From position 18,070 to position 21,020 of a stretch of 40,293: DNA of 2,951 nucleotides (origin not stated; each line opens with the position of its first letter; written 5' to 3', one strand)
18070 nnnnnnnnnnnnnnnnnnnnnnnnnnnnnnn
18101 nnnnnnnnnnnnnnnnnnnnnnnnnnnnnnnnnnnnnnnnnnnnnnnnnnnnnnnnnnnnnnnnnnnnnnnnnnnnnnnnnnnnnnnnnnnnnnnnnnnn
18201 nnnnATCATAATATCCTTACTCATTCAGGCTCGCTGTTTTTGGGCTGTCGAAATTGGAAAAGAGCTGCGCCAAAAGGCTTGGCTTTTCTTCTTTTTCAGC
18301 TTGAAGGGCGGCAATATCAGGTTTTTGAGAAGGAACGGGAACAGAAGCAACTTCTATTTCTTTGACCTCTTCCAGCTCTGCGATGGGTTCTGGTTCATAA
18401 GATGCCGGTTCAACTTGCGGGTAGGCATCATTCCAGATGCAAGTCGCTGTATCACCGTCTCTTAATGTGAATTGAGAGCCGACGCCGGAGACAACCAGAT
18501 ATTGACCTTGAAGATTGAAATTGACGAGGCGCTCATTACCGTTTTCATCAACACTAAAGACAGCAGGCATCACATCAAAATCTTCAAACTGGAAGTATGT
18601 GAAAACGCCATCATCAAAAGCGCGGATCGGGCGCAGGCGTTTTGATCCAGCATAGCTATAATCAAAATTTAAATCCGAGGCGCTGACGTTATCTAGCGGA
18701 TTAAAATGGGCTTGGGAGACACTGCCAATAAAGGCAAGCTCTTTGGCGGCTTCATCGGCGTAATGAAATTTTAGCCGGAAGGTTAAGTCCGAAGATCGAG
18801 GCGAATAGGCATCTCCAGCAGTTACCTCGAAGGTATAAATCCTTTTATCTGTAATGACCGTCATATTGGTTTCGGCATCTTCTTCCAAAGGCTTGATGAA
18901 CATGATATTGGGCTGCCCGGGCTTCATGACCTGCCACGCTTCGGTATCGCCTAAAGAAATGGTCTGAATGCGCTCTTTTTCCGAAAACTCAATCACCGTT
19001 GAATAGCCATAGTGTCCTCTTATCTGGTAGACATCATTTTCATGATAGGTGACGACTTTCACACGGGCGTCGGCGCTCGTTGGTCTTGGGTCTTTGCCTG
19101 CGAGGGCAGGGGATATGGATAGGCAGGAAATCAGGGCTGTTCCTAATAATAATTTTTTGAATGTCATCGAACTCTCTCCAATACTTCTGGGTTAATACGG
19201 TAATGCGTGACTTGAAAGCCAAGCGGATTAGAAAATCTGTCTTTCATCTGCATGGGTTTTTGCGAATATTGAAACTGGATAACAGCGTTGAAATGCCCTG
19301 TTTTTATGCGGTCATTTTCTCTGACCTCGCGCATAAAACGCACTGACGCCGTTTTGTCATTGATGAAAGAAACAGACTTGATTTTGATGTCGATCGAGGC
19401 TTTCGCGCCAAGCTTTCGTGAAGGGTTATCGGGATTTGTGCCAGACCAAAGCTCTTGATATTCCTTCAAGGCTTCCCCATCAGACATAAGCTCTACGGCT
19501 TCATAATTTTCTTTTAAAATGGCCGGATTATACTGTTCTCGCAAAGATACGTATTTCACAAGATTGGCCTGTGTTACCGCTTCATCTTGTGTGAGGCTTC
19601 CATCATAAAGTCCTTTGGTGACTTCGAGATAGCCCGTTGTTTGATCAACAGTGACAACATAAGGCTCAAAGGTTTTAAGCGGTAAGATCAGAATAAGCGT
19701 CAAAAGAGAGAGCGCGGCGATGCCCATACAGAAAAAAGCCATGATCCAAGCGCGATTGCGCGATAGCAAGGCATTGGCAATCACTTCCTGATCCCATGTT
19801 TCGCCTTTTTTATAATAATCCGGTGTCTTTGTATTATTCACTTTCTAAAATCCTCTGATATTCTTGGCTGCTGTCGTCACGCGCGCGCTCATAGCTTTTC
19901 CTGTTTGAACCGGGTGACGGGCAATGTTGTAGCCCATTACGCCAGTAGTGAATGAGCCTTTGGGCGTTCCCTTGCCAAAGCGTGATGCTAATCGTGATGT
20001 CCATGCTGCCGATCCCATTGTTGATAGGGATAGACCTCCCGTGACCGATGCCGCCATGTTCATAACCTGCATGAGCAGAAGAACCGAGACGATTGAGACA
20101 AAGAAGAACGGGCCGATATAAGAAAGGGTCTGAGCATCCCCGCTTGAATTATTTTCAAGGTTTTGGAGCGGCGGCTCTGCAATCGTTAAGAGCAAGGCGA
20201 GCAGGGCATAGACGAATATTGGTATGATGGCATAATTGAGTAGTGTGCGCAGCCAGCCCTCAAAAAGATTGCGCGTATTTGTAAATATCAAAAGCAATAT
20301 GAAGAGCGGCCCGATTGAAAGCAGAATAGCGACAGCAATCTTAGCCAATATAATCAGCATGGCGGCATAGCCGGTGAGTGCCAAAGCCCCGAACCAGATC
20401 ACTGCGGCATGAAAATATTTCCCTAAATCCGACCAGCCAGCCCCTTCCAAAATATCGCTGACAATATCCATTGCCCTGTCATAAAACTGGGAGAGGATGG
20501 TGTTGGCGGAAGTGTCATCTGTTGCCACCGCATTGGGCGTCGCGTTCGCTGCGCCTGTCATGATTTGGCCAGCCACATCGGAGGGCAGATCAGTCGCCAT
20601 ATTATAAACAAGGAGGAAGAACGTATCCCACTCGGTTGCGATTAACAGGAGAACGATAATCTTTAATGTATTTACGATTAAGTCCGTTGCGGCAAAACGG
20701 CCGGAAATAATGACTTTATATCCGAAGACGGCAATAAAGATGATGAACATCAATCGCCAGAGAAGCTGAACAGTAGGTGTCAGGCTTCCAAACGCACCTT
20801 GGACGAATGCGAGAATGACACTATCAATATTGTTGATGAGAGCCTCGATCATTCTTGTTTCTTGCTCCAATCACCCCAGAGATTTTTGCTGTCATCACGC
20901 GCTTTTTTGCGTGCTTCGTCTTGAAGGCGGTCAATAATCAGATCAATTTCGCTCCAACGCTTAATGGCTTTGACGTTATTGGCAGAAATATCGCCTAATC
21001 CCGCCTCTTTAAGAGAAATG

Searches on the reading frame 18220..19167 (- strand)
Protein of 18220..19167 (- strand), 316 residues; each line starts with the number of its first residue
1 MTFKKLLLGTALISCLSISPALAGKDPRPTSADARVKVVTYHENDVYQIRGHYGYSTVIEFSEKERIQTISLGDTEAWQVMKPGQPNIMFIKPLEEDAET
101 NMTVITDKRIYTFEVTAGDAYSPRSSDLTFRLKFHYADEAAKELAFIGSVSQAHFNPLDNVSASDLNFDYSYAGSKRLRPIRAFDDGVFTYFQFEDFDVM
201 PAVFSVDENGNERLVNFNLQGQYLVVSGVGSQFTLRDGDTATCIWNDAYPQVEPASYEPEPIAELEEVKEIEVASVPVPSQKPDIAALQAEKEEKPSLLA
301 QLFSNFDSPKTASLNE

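Call 82: search_protein_families(library=pfam, proteins=[window:18220-19167:-], max_evalue=0.00001)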
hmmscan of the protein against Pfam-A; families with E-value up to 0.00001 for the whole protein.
window:18220-19167:- (316 aa): 1 family
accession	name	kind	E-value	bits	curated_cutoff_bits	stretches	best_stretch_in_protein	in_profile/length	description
PF03524.21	CagX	-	1.8e-59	201.3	34.2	1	35-246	2-197/198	Conjugal transfer protein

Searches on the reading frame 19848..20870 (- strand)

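Call 82: search_protein_families(library=pfam, proteins=[window:19848-20870:-], max_evalue=0.00001)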
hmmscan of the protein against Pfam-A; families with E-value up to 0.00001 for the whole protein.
window:19848-20870:- (341 aa): 1 family
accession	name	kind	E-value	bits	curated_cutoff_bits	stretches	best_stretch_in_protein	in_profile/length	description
PF04610.19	TrbL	-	2.7e-37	129.1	25.9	1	43-269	2-215/215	TrbL/VirB6 plasmid conjugal transfer protein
